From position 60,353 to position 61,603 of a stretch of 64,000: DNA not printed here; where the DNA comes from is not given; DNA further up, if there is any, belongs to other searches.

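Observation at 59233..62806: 3.6-kb integrase islet carrying a PIN toxin with an oversized multidomain partner: candidate new defence system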

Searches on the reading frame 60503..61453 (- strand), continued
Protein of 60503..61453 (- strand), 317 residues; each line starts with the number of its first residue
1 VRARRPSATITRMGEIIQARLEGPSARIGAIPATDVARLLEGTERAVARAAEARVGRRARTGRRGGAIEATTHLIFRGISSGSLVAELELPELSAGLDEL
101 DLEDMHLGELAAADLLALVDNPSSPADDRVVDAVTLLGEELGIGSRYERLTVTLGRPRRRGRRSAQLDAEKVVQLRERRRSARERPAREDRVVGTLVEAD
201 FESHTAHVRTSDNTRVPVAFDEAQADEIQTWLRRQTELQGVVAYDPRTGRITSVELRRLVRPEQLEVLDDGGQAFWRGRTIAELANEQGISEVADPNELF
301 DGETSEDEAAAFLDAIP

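Call 34: find_encoding_contigs(protein=P0007, flank=7000, max_places=2)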
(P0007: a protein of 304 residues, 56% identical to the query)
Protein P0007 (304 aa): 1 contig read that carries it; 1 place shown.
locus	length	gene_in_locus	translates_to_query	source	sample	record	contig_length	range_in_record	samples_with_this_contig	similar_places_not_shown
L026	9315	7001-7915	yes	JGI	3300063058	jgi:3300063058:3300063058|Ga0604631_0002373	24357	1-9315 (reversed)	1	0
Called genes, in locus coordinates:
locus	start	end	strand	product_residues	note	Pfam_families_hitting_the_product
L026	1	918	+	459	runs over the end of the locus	PF07690:MFS_1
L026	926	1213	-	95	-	PF11238:DUF3039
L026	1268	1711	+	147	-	-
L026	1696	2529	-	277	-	PF00491:Arginase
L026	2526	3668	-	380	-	PF07969:Amidohydro_3 (weak), PF01979:Amidohydro_1, PF07969:Amidohydro_3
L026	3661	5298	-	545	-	PF17391:Urocanase_N, PF01175:Urocanase, PF17392:Urocanase_C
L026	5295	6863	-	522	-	PF00221:Lyase_aromatic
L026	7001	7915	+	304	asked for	-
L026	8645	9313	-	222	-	?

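Call 35: find_encoding_contigs(protein=P0041, flank=7000, max_places=2)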
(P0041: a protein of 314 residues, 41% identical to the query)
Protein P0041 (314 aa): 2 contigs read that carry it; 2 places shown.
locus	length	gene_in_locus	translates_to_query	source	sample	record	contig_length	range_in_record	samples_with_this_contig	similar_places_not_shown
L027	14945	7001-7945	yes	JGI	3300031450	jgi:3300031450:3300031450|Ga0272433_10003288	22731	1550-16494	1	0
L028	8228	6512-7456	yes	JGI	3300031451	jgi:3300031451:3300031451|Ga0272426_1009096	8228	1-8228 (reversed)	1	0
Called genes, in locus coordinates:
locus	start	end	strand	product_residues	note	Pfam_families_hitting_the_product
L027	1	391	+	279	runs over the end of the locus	PF09234:DUF1963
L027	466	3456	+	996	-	PF04851:ResIII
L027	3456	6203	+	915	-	PF01170:UPF0020 (faint), PF01555:N6_N4_Mtase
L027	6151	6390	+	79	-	-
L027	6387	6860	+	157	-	-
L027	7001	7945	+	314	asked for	-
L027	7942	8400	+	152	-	PF01850:PIN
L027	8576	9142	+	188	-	PF04879:Molybdop_Fe4S4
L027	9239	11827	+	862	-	PF00384:Molybdopterin, PF01568:Molydop_binding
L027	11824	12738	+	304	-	PF13484:Fer4_16 (faint), PF12797:Fer4_2 (faint), PF12838:Fer4_7, PF13247:Fer4_11, PF12838:Fer4_7 (weak), PF25160:LdpA_Fe-S-bd, PF00037:Fer4 (weak), PF12837:Fer4_6 (weak), +3 more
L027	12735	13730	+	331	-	PF03916:NrfD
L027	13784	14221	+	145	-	-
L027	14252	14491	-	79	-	-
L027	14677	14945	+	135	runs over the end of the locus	PF03100:CcmE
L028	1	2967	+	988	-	?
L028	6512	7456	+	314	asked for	-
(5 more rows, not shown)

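Call 36: find_encoding_contigs(protein=P0027, flank=7000, max_places=2)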
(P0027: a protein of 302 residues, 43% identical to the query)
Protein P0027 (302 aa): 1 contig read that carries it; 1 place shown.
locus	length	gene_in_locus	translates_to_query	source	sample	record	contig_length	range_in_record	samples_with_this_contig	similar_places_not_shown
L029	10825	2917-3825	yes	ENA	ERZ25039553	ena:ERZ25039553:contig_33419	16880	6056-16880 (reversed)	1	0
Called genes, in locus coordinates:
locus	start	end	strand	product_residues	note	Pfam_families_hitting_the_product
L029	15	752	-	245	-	PF00589:Phage_integrase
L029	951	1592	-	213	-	PF12728:HTH_17, PF26003:Integrase_N_phage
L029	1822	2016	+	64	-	-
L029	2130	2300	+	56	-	-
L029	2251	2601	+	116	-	-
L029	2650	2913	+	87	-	-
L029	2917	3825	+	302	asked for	-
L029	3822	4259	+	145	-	PF01850:PIN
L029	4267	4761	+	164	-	-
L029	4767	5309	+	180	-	PF02768:DNA_pol3_beta_3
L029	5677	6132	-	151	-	PF04471:Mrr_cat (weak)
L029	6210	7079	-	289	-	-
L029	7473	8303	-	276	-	-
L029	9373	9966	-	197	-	-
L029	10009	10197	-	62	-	-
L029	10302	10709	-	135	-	-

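Call 37: find_encoding_contigs(protein=P0030, flank=7000, max_places=2)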
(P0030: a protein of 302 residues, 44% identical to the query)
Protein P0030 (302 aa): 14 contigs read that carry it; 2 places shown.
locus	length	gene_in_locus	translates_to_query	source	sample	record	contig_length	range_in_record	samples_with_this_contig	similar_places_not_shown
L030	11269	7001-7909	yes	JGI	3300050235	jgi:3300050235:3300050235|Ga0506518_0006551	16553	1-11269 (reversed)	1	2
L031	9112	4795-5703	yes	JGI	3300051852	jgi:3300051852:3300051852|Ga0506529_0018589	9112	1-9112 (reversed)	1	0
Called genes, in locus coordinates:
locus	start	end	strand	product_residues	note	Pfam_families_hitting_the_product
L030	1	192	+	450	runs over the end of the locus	PF05235:CHAD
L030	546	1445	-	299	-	PF12146:Hydrolase_4, PF00561:Abhydrolase_1, PF12697:Abhydrolase_6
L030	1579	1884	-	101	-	-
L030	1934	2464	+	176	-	PF04480:DUF559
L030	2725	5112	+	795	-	PF16709:SCAB-Ig (faint), PF17802:SpaA (faint), PF23197:IG_AIR9 (faint)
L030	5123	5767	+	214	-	PF03631:Virul_fac_BrkB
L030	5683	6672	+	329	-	PF03631:Virul_fac_BrkB (weak), PF07992:Pyr_redox_2, PF22366:NDH2_C (weak)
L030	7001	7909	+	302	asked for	-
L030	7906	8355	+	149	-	PF01850:PIN (weak)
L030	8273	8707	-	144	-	PF12623:Hen1_L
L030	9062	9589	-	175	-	PF13527:Acetyltransf_9, PF13673:Acetyltransf_10 (weak), PF00583:Acetyltransf_1, PF13508:Acetyltransf_7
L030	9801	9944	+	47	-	-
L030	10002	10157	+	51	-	-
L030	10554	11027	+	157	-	PF04229:GrpB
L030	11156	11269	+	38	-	?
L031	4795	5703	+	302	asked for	-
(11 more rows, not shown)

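Call 44: search_dna_similar(query=window:60503-61417:-, collection=plasmids, mode=protein, max_evalue=0.001, max_rows=15)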
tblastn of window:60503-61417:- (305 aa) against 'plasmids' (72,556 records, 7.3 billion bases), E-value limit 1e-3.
No match.

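Call 45: search_dna_similar(query=window:60503-61417:-, collection=phages, mode=protein, max_evalue=0.001, max_rows=15)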
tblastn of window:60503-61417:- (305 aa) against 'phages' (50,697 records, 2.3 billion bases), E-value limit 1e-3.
No match.

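Call 53: find_homologous_proteins(query=A1, max_evalue=0.001)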
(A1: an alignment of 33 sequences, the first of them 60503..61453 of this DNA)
Query A1 (33 sequences) (317 aa, profile of the alignment): 42 proteins with E <= 0.001 among 8000 candidates.
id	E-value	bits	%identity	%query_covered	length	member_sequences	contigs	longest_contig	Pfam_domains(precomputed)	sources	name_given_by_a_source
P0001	1.6e-123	430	59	96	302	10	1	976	-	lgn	-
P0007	2.1e-123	429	56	96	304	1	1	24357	-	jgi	jgi:hypothetical protein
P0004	4.1e-123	429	58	96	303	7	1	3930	-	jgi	jgi:hypothetical protein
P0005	2.3e-122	426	57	96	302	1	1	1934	-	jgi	-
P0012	7.1e-122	424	56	96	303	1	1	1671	-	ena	-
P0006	2.1e-121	423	57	96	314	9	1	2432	-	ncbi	-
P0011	3.3e-121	422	55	96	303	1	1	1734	-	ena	-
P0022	7.9e-121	421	52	96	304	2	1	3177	-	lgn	-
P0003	1.2e-120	420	57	96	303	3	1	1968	-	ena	-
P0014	2.2e-120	420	55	96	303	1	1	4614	-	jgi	jgi:hypothetical protein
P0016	4.6e-120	419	54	96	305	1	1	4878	-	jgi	jgi:hypothetical protein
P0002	7.8e-120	418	56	96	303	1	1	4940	-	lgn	-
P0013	1.7e-119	417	56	96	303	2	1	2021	-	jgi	jgi:hypothetical protein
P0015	3.3e-118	412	54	97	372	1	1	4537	-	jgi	jgi:hypothetical protein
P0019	5.1e-118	412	52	93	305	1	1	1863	-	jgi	jgi:hypothetical protein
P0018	1.9e-116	407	54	97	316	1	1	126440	-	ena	-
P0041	5.8e-113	395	41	98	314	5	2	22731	-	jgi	-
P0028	5.7e-109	382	42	95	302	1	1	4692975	-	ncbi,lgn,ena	-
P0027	1.8e-108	380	43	95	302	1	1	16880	-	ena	-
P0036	1.8e-107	377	42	96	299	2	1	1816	-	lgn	-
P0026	2.2e-99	351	43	96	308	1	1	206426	-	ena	-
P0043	3.6e-89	317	37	97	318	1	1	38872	-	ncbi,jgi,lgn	jgi:hypothetical protein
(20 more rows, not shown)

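Call 54: search_protein_families(library=pfam, proteins=[P0137, P0149, P0172, P0088, P0053, P0164, P0157, P0051], max_evalue=0.01)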
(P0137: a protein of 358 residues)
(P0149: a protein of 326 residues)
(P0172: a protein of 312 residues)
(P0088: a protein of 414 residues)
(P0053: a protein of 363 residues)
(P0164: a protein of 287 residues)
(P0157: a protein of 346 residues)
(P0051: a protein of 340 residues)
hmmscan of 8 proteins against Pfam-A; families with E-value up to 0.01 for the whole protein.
P0137 (358 aa): 0 families

P0149 (326 aa): 0 families

P0172 (312 aa): 0 families

P0088 (414 aa): 0 families

P0053 (363 aa): 0 families

P0164 (287 aa): 1 family
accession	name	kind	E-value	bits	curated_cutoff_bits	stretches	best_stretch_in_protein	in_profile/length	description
PF07382.16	HC2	-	0.0063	17.1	40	1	17-71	14-69/194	Histone H1-like nucleoprotein HC2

P0157 (346 aa): 0 families

P0051 (340 aa): 0 families

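Call 57: search_protein_families(library=padloc, alignment_id=A1, max_evalue=0.1)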
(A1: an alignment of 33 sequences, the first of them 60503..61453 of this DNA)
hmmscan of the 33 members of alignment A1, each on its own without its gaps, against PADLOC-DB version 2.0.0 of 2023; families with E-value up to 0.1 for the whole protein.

A. member 1, window:60503-61453:- (317 aa): 4 families
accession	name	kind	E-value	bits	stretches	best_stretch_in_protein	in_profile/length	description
PDLC04747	PDC-M63B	-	0.0014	16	1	10-83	57-130/309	-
PDLC04575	PDC-M32A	-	0.0023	15.1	1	184-255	170-245/375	-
PDLC04748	PDC-M63B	-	0.028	11.3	1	12-72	59-115/326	-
PDLC04574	PDC-M32A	-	0.039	10.8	1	165-245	153-237/376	-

B. families by the number of members that match (of 33 scanned): 13 families
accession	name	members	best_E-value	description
PDLC04574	PDC-M32A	31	3e-11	-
PDLC04575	PDC-M32A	31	1e-08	-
PDLC04323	PDC-M02B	15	0.00026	-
PDLC04576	PDC-M32A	10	3.9e-07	-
PDLC04747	PDC-M63B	7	0.00016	-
PDLC04311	PDC-M02B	4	2.1e-05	-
PDLC04330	PDC-M02B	2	0.0011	-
PDLC04748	PDC-M63B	2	0.028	-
PDLC04751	PDC-M63B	2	0.041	-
PDLC04299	PDC-M02B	1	0.00085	-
PDLC04749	PDC-M63B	1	0.0098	-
PDLC05015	PDC-S42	1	0.034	-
PDLC04307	PDC-M02B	1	0.066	-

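Call 58: search_protein_families(library=pfam, alignment_id=A1, max_evalue=0.1)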
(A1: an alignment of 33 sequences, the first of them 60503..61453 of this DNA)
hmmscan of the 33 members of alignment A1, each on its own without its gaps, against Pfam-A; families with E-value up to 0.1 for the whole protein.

A. member 1, window:60503-61453:- (317 aa): 1 family
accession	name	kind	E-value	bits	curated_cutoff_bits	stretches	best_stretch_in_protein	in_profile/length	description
PF17624.7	US30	-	0.042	13.3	27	1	134-188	172-225/282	Family of unknown function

B. families by the number of members that match (of 33 scanned): 6 families
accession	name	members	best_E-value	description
PF17398.7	NolB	1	0.021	Nodulation protein NolB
PF17996.7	CE2_N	1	0.024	Carbohydrate esterase 2 N-terminal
PF08922.17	DUF1905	1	0.026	Domain of unknown function (DUF1905)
PF02637.23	GatB_Yqey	1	0.03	GatB domain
PF25678.1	DUF7946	1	0.032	Domain of unknown function (DUF7946)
PF17624.7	US30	1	0.042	Family of unknown function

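Call 59: search_protein_families(library=padloc, proteins=[P0043, P0042, P0025, P0036, P0030, P0027, L025:6885-7328:+, L022:6906-7343:+, L017:6911-7354:+, L002:5477-5911:+], max_evalue=0.1)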
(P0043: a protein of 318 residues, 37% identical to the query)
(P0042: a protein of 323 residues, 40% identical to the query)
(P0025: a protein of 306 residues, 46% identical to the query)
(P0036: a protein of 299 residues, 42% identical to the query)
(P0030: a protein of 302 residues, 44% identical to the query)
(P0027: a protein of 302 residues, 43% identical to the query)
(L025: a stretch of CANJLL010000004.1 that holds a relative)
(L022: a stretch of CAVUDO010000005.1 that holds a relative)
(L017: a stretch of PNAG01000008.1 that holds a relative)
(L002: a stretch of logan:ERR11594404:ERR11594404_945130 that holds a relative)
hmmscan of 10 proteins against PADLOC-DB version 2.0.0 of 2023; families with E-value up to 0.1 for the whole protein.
P0043 (318 aa): 2 families
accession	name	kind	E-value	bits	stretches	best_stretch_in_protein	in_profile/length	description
PDLC04575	PDC-M32A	-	0.00014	19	1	76-235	63-222/375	-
PDLC04574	PDC-M32A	-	0.0024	14.9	1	165-246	151-239/376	-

P0042 (323 aa): 4 families
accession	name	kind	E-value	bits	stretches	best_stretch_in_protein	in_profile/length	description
PDLC04574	PDC-M32A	-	5.1e-06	23.6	1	71-267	61-257/376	-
PDLC04575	PDC-M32A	-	0.00049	17.3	1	72-238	61-222/375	-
PDLC04576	PDC-M32A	-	0.00064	16.6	1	57-222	48-208/375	-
PDLC04323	PDC-M02B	-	0.0057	13.3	1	10-92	88-171/374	-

P0025 (306 aa): 2 families
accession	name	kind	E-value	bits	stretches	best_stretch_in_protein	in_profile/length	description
PDLC04575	PDC-M32A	-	0.00011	19.4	1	63-255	59-251/375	-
PDLC04574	PDC-M32A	-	0.0013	15.7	1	65-224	62-222/376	-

P0036 (299 aa): 8 families
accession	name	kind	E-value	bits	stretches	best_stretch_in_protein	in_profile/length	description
PDLC04574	PDC-M32A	-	4.3e-07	27.2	1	49-217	51-222/376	-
PDLC04575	PDC-M32A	-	1.1e-05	22.7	1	55-217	56-221/375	-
PDLC04747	PDC-M63B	-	0.00016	19.1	1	4-112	63-168/309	-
PDLC04576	PDC-M32A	-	0.00023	18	1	19-101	23-104/375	-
PDLC04323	PDC-M02B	-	0.002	14.9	1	3-80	93-171/374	-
PDLC04749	PDC-M63B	-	0.0098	13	1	3-98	59-153/309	-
PDLC04748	PDC-M63B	-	0.028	11.3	1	4-96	63-153/326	-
PDLC04751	PDC-M63B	-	0.041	11.4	1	3-98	61-153/307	-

P0030 (302 aa): 4 families
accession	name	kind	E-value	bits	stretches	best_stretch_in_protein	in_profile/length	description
PDLC04574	PDC-M32A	-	1.1e-06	25.8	1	51-229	53-237/376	-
PDLC04575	PDC-M32A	-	2.3e-06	24.9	1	52-218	53-220/375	-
PDLC04576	PDC-M32A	-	1.1e-05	22.4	1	42-205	45-209/375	-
PDLC04323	PDC-M02B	-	0.00098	15.8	1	5-83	95-174/374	-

P0027 (302 aa): 4 families
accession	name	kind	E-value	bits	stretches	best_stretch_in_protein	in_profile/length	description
PDLC04574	PDC-M32A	-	1.1e-05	22.5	1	61-249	64-256/376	-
PDLC04575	PDC-M32A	-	0.00057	17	1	58-224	60-230/375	-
PDLC04576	PDC-M32A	-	0.0079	13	1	58-216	62-220/375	-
PDLC04747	PDC-M63B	-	0.015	12.6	1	7-73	66-132/309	-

L025:6885-7328:+ (148 aa): 0 families

L022:6906-7343:+ (146 aa): 0 families

L017:6911-7354:+ (148 aa): 1 family
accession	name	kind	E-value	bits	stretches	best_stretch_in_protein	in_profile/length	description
PDLC04043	PD-T4-6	-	0.018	12.1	1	16-122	250-357/452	-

L002:5477-5911:+ (145 aa): 0 families

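Call 65: find_related_loci(query=A1, collection=viral_contigs, flank=6000)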
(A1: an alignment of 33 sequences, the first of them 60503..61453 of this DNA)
Query A1 (317 aa) in viral_contigs; peptide patterns used: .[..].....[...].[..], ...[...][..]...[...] (x = any residue, [..] = any of these).
337 stretches matched a pattern, but none encodes a relative of the query by tblastn (E <= 1e-3).

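Call 85: search_dna_similar(query=P0036, collection=plasmids, mode=protein, max_evalue=1, max_rows=15)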
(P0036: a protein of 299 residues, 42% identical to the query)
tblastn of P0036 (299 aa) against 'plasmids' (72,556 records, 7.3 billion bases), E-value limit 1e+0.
No match.

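Call 86: search_dna_similar(query=P0030, collection=phages, mode=protein, max_evalue=1, max_rows=15)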
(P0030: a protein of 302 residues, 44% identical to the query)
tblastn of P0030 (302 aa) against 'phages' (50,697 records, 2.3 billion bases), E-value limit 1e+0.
No match.
